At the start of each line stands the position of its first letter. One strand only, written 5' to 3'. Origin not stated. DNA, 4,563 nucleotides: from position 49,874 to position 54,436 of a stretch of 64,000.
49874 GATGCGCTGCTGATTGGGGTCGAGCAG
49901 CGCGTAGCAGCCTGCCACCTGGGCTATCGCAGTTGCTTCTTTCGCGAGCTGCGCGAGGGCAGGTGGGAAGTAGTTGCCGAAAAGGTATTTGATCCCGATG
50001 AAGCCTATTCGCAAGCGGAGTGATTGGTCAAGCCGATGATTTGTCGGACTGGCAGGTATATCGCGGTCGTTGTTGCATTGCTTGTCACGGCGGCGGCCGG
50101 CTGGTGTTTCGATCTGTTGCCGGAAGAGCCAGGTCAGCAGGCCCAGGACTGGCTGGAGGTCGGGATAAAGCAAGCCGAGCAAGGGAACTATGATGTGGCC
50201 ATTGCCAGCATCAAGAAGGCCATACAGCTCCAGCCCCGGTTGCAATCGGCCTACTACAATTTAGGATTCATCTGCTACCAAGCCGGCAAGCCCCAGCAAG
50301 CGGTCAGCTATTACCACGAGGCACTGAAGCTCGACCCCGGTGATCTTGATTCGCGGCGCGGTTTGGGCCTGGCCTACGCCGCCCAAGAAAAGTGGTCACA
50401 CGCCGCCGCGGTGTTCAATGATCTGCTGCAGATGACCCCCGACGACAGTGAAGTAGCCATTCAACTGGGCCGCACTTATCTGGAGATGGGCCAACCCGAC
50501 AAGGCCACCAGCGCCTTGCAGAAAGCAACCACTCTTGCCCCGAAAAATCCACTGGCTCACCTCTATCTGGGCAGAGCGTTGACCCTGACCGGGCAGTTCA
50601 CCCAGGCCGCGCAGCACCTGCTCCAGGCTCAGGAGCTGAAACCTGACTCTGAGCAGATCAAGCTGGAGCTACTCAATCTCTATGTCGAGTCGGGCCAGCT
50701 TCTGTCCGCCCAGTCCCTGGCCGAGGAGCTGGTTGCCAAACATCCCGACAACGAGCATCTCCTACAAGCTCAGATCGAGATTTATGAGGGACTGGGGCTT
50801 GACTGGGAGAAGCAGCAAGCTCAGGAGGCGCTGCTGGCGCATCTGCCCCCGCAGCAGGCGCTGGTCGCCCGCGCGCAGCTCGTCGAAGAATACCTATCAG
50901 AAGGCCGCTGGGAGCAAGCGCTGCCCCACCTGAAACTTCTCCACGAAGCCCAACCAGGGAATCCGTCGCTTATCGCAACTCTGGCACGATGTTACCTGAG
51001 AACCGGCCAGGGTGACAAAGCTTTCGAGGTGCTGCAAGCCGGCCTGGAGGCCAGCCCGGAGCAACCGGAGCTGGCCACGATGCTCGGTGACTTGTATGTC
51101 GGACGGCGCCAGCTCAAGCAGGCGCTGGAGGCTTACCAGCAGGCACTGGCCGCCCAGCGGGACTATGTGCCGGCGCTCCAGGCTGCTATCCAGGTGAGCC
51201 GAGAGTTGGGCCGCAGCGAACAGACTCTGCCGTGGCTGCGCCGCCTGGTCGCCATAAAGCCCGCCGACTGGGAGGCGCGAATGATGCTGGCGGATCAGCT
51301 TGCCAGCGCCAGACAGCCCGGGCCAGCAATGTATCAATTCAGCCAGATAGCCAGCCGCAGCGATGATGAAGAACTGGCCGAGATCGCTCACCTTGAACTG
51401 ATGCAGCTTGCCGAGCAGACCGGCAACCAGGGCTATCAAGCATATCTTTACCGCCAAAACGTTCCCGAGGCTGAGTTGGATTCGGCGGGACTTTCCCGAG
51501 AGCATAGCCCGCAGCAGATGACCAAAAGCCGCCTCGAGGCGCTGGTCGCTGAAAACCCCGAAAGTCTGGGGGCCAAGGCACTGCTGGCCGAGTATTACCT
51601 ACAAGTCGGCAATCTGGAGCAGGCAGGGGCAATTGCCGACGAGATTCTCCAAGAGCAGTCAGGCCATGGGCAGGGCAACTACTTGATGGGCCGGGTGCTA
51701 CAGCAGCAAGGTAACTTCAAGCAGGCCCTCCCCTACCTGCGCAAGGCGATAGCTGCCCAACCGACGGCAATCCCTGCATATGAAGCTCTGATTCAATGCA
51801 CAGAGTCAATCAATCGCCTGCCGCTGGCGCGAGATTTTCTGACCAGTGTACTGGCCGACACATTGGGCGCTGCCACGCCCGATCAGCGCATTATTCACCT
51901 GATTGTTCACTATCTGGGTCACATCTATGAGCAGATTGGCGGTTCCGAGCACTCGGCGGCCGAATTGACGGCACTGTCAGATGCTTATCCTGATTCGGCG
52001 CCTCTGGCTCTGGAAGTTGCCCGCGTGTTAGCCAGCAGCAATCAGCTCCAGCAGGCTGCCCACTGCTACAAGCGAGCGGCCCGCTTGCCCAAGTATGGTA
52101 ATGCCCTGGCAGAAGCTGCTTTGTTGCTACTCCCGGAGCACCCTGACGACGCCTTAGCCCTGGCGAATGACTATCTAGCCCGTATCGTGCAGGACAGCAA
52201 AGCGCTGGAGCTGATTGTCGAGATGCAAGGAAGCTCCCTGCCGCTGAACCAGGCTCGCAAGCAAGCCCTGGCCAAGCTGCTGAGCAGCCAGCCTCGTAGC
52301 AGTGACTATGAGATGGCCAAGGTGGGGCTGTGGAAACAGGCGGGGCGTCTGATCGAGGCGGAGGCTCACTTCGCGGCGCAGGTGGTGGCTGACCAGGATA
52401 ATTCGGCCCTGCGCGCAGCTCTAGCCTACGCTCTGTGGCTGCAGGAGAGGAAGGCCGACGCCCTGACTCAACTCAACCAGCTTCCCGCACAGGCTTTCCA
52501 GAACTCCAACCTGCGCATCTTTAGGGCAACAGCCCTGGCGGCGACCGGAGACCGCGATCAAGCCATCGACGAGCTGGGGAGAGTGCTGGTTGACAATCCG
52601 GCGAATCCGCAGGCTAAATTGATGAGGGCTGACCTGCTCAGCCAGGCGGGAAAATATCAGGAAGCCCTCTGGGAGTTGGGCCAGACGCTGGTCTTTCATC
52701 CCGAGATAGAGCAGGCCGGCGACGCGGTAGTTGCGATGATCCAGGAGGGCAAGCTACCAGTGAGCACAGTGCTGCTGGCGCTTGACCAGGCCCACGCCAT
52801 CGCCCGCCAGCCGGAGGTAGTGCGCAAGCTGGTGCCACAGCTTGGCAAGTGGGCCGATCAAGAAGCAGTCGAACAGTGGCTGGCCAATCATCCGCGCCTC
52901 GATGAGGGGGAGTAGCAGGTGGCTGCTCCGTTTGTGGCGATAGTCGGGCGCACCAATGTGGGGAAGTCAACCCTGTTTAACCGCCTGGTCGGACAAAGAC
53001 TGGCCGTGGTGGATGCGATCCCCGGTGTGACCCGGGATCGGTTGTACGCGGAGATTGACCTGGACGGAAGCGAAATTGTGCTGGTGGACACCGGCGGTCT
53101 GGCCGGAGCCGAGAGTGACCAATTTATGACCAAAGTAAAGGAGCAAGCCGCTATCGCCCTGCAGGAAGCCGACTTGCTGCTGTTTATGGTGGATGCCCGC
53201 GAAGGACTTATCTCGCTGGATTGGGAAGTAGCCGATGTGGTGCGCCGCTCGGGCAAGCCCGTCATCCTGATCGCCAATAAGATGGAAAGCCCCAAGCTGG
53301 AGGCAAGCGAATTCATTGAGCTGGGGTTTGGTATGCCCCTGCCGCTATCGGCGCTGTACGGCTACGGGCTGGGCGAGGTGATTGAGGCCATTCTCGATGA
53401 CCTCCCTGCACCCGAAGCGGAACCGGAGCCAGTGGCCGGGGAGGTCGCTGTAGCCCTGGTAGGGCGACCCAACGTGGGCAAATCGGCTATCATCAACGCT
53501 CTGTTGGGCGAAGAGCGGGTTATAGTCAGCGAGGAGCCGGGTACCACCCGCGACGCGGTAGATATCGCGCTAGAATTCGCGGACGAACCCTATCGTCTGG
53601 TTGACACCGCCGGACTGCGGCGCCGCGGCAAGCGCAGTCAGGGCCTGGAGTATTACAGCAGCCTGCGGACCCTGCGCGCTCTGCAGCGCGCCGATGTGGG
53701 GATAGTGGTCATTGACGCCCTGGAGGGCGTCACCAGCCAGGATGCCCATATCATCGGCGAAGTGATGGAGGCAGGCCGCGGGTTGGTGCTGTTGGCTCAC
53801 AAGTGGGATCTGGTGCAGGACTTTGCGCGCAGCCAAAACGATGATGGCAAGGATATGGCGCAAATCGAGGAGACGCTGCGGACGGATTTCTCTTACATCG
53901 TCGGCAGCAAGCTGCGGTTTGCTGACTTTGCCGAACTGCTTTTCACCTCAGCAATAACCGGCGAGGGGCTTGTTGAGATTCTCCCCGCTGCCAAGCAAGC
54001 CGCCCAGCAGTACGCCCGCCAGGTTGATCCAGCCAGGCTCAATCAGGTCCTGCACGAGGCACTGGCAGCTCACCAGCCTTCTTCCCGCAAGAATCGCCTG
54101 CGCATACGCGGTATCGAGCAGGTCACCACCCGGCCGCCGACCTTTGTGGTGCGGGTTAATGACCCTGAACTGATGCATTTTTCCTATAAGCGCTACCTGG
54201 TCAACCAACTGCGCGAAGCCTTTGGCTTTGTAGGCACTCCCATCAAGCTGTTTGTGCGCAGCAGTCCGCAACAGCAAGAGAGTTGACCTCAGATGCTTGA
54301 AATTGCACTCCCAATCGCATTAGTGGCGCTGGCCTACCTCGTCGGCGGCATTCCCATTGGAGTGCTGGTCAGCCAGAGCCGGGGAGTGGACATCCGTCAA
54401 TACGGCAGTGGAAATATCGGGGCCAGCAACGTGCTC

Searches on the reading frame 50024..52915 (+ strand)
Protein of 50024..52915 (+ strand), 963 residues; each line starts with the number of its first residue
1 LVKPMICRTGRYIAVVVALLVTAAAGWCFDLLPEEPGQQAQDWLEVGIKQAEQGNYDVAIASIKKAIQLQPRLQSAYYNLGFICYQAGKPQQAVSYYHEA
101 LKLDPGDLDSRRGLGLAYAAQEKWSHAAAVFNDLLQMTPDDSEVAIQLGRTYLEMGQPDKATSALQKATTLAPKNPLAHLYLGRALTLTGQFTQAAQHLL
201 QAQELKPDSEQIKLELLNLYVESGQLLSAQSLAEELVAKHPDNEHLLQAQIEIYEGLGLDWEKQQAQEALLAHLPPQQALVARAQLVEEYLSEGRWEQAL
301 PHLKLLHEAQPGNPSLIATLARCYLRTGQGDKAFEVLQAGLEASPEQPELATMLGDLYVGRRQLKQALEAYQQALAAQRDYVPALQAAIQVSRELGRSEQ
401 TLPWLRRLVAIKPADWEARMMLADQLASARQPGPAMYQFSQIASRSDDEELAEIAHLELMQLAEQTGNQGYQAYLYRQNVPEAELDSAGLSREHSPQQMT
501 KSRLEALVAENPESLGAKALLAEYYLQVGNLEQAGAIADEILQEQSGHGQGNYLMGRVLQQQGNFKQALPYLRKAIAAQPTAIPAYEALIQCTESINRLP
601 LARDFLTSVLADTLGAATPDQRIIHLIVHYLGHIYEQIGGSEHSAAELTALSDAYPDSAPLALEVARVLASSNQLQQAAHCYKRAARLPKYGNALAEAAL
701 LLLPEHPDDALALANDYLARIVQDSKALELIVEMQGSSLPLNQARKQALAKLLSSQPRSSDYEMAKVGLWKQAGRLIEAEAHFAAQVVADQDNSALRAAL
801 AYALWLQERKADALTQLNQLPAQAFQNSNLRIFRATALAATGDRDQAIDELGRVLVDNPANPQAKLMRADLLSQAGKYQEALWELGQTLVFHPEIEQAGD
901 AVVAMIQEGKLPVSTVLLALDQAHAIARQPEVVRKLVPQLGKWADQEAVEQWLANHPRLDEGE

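Call 76: search_protein_families(library=pfam, proteins=[window:50024-52915:+], max_evalue=0.00001)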
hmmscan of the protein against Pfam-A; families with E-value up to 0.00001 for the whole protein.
window:50024-52915:+ (963 aa): 26 families (the best 25 are shown)
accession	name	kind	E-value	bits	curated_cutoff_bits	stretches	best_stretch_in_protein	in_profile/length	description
PF14559.12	TPR_19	-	3.5e-56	187.9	25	5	291-355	2-66/68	Tetratricopeptide repeat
PF13428.12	TPR_14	-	3.2e-45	148.3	23.5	0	316-357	3-44/44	Tetratricopeptide repeat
PF13432.12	TPR_16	-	5.2e-45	151.9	32.7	4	147-209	2-64/65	Tetratricopeptide repeat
PF07719.23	TPR_2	-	1.7e-43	143.6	27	1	76-107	3-34/34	Tetratricopeptide repeat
PF00515.34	TPR_1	-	1.7e-34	116.7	27.8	1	76-106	3-33/34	Tetratricopeptide repeat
PF13181.12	TPR_8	-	1.2e-29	100.4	25.7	0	75-106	2-33/34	Tetratricopeptide repeat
PF13414.12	TPR_11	-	3.5e-29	100.6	26.8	1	52-88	6-42/42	TPR repeat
PF12895.13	ANAPC3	-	1e-23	83.8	27.2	0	121-201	2-81/82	Anaphase-promoting complex, cyclosome, subunit 3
PF13431.12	TPR_17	-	3.4e-22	77.2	24.4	0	131-161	2-32/34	Tetratricopeptide repeat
PF13176.12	TPR_7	-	2.6e-21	74.3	27.9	0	76-107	1-34/36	Tetratricopeptide repeat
PF23914.1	TPR_CcmH_CycH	-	9.3e-21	74.7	42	1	37-143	47-156/158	Cytochrome c-type biogenesis protein H TPR domain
PF13371.12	TPR_9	-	1.4e-20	73.5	35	1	116-179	3-66/73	Tetratricopeptide repeat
PF13424.12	TPR_12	-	3.8e-18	65.9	30.1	1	75-137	4-74/77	Tetratricopeptide repeat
PF13429.12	TPR_15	-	2.4e-16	60.4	26.2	1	294-432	127-264/280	Tetratricopeptide repeat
PF25063.1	ARM_TT21_C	-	3.8e-15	56.8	35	0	41-141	96-197/209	Tetratricopeptide repeat protein 21 C-terminal ARM domain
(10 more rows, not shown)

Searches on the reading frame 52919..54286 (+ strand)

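Call 76: search_protein_families(library=pfam, proteins=[window:52919-54286:+], max_evalue=0.00001)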
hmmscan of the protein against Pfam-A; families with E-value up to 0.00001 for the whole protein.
window:52919-54286:+ (455 aa): 8 families
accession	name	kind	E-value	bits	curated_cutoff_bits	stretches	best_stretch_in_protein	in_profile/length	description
PF01926.29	MMR_HSR1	-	5.6e-55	184.7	21.9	2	6-121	2-113/113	50S ribosome-binding GTPase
PF14714.11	KH_dom-like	-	5.2e-29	100.8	27.3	1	370-447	3-81/81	KH-domain-like of EngA bacterial GTPase enzymes, C-terminal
PF02421.24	FeoB_N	-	4.9e-22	78.6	27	2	6-123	3-116/156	Ferrous iron transport protein B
PF00009.33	GTP_EFTU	-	3.9e-17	62.9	26.5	1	250-362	85-186/188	Elongation factor Tu GTP binding domain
PF00350.29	Dynamin_N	-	1.4e-16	61.5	27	0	178-216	1-38/168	Dynamin family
PF04548.22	AIG1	-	2.4e-09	37.3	27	0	7-96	4-95/212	AIG1 family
PF03193.22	RsgA_GTPase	-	1e-06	29.1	30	0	5-32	108-135/174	RsgA GTPase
PF00071.28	Ras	-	3.9e-06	27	21.6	0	7-123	3-115/162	Ras family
